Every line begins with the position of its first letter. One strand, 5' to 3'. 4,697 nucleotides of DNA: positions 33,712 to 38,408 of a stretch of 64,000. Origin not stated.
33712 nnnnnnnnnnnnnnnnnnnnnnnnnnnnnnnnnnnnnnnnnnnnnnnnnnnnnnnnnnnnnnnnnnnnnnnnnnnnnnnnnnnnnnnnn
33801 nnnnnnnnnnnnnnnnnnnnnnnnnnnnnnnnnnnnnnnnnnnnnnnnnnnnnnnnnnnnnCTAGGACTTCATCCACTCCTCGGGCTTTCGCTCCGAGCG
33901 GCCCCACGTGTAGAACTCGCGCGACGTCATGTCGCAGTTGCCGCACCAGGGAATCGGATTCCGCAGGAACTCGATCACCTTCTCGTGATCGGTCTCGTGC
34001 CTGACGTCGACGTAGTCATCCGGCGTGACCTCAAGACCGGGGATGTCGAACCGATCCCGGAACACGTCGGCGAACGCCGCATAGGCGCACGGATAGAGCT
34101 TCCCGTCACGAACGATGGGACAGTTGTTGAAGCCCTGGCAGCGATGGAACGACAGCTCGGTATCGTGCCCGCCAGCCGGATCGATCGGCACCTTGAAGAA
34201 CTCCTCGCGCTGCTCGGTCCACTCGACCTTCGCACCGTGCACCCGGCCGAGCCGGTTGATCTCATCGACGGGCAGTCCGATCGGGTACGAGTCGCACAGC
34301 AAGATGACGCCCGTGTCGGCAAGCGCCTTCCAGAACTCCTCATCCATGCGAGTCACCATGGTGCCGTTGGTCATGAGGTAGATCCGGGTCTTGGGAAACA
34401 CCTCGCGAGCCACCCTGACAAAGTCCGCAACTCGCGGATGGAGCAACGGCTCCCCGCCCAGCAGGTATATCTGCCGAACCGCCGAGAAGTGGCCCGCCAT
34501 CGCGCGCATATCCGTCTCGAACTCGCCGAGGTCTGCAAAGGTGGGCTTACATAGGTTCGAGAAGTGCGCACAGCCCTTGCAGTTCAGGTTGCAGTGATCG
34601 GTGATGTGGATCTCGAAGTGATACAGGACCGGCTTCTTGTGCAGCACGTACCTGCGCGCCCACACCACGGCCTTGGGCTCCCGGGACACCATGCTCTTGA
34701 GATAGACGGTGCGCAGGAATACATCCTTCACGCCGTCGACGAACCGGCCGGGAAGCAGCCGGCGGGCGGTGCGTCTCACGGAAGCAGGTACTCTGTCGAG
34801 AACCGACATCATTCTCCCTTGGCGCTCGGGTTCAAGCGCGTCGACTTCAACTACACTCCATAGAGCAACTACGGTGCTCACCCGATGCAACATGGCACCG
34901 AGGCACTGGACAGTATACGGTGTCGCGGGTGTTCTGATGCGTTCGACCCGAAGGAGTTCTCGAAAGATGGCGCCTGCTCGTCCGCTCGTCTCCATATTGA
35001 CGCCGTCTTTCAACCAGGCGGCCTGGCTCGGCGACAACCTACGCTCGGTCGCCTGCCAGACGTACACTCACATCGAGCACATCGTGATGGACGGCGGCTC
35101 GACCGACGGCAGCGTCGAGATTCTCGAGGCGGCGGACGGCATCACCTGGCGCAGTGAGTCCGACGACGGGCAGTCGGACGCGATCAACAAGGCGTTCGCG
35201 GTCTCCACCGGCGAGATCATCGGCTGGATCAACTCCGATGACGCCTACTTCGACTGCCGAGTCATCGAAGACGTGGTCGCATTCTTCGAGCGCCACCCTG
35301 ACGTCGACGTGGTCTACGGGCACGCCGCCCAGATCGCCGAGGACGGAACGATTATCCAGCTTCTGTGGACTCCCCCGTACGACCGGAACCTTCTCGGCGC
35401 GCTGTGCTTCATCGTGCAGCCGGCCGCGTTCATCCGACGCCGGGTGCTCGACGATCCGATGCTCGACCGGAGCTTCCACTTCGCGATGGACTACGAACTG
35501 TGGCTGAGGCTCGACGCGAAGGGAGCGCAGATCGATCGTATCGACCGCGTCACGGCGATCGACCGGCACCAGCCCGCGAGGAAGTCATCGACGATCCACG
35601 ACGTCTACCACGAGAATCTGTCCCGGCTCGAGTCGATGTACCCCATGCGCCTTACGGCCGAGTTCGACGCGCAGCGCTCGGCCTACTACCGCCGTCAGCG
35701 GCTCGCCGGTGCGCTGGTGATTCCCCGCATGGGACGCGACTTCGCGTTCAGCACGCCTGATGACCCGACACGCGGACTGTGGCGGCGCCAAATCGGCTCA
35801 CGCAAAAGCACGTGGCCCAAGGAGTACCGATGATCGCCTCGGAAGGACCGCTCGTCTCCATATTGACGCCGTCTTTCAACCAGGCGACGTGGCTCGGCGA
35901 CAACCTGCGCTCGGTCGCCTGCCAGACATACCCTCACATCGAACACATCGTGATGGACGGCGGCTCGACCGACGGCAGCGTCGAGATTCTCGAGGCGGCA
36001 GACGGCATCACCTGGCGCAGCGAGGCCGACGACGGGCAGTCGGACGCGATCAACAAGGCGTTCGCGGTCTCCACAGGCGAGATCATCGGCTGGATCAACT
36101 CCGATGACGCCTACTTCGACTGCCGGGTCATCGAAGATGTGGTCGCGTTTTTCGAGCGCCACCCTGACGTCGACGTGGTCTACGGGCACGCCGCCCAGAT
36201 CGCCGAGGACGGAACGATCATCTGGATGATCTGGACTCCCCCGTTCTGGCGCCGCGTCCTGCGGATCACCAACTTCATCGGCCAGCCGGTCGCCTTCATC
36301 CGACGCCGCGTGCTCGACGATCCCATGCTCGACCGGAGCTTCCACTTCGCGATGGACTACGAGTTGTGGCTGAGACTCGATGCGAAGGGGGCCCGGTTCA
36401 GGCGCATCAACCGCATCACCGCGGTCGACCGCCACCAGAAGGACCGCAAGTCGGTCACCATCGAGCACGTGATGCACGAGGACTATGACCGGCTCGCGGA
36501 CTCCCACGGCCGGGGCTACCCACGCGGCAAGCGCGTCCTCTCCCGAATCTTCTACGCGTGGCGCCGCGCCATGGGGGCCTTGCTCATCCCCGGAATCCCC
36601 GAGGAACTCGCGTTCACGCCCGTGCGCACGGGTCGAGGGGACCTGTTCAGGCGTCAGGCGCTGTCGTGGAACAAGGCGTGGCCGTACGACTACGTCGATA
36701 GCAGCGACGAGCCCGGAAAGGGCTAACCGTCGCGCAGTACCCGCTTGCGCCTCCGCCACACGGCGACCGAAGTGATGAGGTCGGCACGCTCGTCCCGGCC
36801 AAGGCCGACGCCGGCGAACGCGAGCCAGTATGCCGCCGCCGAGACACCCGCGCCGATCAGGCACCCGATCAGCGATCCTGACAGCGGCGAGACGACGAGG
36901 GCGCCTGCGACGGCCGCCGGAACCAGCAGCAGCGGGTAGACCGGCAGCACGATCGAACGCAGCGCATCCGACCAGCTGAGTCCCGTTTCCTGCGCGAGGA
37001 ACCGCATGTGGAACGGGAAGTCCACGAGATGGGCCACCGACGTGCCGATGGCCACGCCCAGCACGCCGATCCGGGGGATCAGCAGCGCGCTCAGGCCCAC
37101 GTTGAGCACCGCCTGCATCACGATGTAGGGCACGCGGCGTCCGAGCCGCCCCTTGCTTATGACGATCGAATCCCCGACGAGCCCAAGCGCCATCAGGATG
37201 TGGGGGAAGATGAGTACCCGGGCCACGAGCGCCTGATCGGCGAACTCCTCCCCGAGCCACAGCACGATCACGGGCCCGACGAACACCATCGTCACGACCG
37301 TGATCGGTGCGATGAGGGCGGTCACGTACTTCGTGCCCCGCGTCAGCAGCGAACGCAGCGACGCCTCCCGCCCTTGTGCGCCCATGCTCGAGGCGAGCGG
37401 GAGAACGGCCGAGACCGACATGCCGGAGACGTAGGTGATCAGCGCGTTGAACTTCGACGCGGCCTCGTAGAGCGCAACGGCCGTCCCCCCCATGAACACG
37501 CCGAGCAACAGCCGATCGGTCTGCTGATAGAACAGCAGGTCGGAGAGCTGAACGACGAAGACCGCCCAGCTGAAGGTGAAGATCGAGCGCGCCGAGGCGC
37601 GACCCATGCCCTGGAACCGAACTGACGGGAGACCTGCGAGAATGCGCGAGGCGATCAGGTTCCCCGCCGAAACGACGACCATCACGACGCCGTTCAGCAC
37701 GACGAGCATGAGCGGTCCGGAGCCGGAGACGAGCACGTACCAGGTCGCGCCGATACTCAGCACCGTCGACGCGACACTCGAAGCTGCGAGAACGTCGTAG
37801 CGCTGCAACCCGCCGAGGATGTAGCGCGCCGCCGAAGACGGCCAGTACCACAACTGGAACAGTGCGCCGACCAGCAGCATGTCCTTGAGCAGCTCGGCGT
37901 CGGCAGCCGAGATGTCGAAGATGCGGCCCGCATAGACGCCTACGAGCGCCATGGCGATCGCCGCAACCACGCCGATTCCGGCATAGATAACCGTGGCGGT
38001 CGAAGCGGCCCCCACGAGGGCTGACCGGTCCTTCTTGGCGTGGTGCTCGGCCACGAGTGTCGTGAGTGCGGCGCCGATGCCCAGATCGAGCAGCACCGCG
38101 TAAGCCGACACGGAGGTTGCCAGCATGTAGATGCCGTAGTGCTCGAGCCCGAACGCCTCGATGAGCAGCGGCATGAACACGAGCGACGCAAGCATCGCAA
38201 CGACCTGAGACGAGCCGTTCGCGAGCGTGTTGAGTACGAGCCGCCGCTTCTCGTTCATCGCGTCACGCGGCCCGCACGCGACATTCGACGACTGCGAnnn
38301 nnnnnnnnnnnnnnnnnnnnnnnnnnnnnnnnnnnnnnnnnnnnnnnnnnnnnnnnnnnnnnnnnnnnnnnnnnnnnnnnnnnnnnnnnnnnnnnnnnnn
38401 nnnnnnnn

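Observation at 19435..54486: Integrated model: a glycosylated cytochrome nanowire system in a monoderm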

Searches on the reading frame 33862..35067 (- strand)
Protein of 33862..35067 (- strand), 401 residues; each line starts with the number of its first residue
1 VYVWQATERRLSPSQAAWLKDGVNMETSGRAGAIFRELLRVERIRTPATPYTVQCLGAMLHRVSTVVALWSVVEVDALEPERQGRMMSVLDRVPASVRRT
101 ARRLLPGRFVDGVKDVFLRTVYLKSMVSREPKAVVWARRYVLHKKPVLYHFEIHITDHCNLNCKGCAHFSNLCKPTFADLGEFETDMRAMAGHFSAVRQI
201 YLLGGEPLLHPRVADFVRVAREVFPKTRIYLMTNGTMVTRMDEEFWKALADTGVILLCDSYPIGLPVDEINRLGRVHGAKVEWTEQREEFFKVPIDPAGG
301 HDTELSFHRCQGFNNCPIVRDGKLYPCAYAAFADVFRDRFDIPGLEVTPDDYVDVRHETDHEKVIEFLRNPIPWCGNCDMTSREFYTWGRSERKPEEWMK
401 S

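Call 5: search_protein_families(library=pfam, proteins=[window:33862-35067:-])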
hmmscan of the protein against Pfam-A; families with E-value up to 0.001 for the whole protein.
window:33862-35067:- (401 aa): 2 families
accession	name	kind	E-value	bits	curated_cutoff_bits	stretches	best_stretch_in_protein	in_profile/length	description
PF04055.27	Radical_SAM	-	6.4e-13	49.6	29.5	1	154-264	2-108/166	Radical SAM superfamily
PF13353.11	Fer4_12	-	2.8e-06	28.1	22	1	157-251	13-107/137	4Fe-4S single cluster domain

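Call 65: search_protein_families(library=ncbifam, proteins=[window:33862-35067:-], max_evalue=0.00001)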
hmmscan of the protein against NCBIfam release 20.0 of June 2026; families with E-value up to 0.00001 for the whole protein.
window:33862-35067:- (401 aa): 15 families
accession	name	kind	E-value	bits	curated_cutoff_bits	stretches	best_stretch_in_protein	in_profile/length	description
TIGR02666.1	moaA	equivalog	4.7e-11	42.2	284.05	1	153-245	14-110/336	GTP 3',8-cyclase MoaA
TIGR04317.1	W_rSAM_matur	equivalog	1.3e-10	40.9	380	1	153-255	8-107/349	tungsten cofactor oxidoreductase radical SAM maturase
TIGR04311.1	rSAM_Geo_metal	subfamily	1.5e-10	40.7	400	1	152-259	6-110/423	radical SAM/SPASM family putative metalloenzyme maturase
NF038283.1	viperin_w_prok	equivalog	1.1e-09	37.9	180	1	152-241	5-98/281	viperin family antiviral radical SAM protein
NF045702.1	rSAM_GDGT_ether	equivalog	2.2e-08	33.2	450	1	152-254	89-191/486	tetraether lipid synthase Tes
NF033640.1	N_Twi_rSAM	subfamily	4.9e-08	32.5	170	1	148-259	110-240/398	twitch domain-containing radical SAM protein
TIGR03977.1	rSAM_pair_HxsC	equivalog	7.7e-08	31.6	267.9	1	150-250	26-121/292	His-Xaa-Ser system radical SAM maturase HxsC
NF045646.2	rSAM_Se_TrsS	equivalog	2.2e-07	29.8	490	1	153-254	90-188/441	radical SAM (seleno)protein TrsS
TIGR02668.1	moaA_archaeal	equivalog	6.6e-07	28.6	325.25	1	150-246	11-105/303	GTP 3',8-cyclase MoaA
TIGR04466.1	rSAM_BlsE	equivalog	8.8e-07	28.7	400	1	153-248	7-97/327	cytosylglucuronate decarboxylase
NF001199.0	PRK00164.2-1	equivalog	9.6e-07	28.2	231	1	150-248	13-109/308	GTP 3',8-cyclase MoaA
TIGR04250.1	SCM_rSAM_ScmE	equivalog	1.3e-06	27.6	400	1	152-240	6-91/358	SynChlorMet cassette radical SAM/SPASM protein ScmE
NF049973.1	radical_Rv1681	equivalog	2e-06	27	380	1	158-249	81-168/326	Rv1681 family radical SAM protein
NF045574.1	sacti_mat_StsB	exception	5.3e-06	25.5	625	1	141-241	88-184/466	StsB family radical SAM/SPASM domain sactipeptide maturase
TIGR04082.1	rSAM_for_selen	equivalog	5.5e-06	25.4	350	1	125-221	174-271/516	thio(seleno)oxazole modification radical SAM maturase SbtM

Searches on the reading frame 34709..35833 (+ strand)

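Call 5: search_protein_families(library=pfam, proteins=[window:34709-35833:+])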
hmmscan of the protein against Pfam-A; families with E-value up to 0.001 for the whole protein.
window:34709-35833:+ (374 aa): 2 families
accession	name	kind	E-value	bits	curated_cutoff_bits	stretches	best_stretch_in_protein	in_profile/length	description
PF00535.33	Glycos_transf_2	-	3.2e-23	82.9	23.3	1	95-248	1-165/168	Glycosyl transferase family 2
PF13641.12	Glyco_tranf_2_3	-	1.3e-07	32.3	27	1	94-275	3-201/230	Glycosyltransferase like family 2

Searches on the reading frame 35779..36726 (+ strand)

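Call 5: search_protein_families(library=pfam, proteins=[window:35779-36726:+])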
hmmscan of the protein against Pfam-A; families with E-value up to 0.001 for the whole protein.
window:35779-36726:+ (315 aa): 2 families
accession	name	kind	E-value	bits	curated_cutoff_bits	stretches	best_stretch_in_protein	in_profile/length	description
PF00535.33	Glycos_transf_2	-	6.9e-23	81.8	23.3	1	27-177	1-162/168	Glycosyl transferase family 2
PF13641.12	Glyco_tranf_2_3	-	1.4e-07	32.3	27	1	26-206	3-200/230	Glycosyltransferase like family 2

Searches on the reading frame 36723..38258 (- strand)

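Call 5: search_protein_families(library=pfam, proteins=[window:36723-38258:-])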
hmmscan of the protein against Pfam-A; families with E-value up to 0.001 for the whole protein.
window:36723-38258:- (511 aa): 3 families
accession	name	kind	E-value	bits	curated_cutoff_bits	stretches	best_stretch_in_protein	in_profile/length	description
PF01943.22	Polysacc_synt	-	6.8e-18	65.5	28.2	1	9-291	3-272/274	Polysaccharide biosynthesis protein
PF13440.11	Polysacc_synt_3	-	2.5e-12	47.1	23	1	39-341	9-290/293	Polysaccharide biosynthesis protein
PF01554.23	MatE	-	7.8e-08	32.6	24.9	1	23-170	11-157/161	MatE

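Call 65: search_protein_families(library=ncbifam, proteins=[window:36723-38258:-], max_evalue=0.00001)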
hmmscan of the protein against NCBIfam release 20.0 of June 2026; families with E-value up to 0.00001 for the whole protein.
window:36723-38258:- (511 aa): 0 families
